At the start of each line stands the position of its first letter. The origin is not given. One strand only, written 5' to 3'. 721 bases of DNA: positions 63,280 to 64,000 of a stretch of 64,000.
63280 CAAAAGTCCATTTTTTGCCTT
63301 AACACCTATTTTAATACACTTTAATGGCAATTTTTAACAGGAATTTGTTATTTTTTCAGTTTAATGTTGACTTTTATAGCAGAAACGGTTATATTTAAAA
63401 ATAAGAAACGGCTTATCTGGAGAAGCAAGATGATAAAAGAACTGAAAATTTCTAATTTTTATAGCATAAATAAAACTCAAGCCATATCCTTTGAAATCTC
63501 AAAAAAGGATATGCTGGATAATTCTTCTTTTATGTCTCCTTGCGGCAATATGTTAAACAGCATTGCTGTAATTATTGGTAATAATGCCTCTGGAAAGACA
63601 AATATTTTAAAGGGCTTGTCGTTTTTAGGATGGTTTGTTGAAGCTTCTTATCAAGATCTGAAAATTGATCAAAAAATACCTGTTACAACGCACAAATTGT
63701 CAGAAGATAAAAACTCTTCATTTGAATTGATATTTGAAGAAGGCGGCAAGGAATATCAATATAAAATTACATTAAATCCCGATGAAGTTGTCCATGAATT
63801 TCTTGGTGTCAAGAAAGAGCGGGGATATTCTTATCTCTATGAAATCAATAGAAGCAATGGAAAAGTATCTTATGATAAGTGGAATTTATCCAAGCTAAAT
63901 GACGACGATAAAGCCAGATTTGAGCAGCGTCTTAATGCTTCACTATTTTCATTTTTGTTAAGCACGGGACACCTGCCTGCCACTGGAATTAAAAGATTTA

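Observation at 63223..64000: Abrupt GC drop and an AAA/OLD-like ATPase gene immediately downstream of tRNA-Arg(CCT): probable island or defence locus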

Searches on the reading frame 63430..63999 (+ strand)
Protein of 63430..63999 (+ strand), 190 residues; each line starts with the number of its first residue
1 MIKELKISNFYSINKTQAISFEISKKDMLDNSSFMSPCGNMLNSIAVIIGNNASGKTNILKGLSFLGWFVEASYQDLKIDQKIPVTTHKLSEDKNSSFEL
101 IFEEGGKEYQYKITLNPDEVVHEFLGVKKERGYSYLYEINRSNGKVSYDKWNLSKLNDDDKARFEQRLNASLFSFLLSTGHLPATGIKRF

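Call 7: search_protein_families(library=pfam, proteins=[window:63430-63999:+], max_evalue=0.01)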
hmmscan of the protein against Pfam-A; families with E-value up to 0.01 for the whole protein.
window:63430-63999:+ (190 aa): 4 families
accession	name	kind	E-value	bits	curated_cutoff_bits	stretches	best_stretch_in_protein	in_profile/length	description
PF13304.12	AAA_21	-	9.7e-15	55.8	27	1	45-145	1-108/304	AAA domain, putative AbiEii toxin, Type IV TA system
PF13476.12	AAA_23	-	1.2e-06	29.8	27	1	4-161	1-142/201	AAA domain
PF02463.25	SMC_N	-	7.4e-06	26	40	1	40-145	21-119/220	RecF/RecN/SMC N terminal domain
PF13175.12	AAA_15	-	0.00013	22.2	32.1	1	1-160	1-122/374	AAA ATPase domain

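Call 8: search_protein_families(library=padloc, proteins=[window:63430-63999:+], max_evalue=1)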
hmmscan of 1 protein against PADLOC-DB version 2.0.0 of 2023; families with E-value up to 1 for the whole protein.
window:63430-63999:+ (190 aa): 73 families (the best 25 are shown)
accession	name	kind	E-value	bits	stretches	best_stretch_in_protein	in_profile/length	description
PDLC02335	AbiLi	-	3.8e-22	76.8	1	1-138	49-142/326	AbiLi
PDLC02980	AriA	-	1.2e-15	56.3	1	45-165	1-128/304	-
PDLC04176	HEC-01A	-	2.1e-08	31.9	1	42-125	22-112/371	-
PDLC04392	PDC-M07A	-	5.1e-08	30.4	1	42-148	20-135/432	-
PDLC04391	PDC-M07A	-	7.6e-08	29.8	1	42-131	20-121/412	-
PDLC04175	HEC-01A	-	3.1e-07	27.8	1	42-134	24-112/363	-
PDLC04393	PDC-M07A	-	8.1e-07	26.4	1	42-142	20-131/435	-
PDLC00271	PtuA1|PtuA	-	1.9e-06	25.7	1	2-116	3-99/421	AAA ATPase domain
PDLC02913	ATPase_I-A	-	4.9e-06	23.9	1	20-113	51-145/508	-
PDLC02979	AriA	-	5e-06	24.5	1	1-132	1-116/373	-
PDLC04135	mad3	-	1.5e-05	22.7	1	29-159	13-116/374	mads_3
PDLC04426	PDC-M12A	-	1.7e-05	22.4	1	1-139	1-133/369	-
PDLC00065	GajA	-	2e-05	21.6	1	2-89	3-77/670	AAA ATPase domain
PDLC00299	PtuA1|PtuA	-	2.7e-05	21.3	1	39-114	71-149/535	AAA ATPase domain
PDLC04541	PDC-M25A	-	3.3e-05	21.2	1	42-128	20-110/380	-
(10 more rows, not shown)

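Call 9: find_homologous_proteins(query=window:63430-63999:+)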
Query window:63430-63999:+ (190 aa): 1 proteins with E <= 0.001 among 71 candidates.
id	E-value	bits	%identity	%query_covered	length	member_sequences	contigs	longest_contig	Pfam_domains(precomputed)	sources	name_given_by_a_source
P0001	3.1e-76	273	68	99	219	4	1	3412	PF13304.13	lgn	-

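Call 11: find_encoding_contigs(protein=P0001, flank=10000)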
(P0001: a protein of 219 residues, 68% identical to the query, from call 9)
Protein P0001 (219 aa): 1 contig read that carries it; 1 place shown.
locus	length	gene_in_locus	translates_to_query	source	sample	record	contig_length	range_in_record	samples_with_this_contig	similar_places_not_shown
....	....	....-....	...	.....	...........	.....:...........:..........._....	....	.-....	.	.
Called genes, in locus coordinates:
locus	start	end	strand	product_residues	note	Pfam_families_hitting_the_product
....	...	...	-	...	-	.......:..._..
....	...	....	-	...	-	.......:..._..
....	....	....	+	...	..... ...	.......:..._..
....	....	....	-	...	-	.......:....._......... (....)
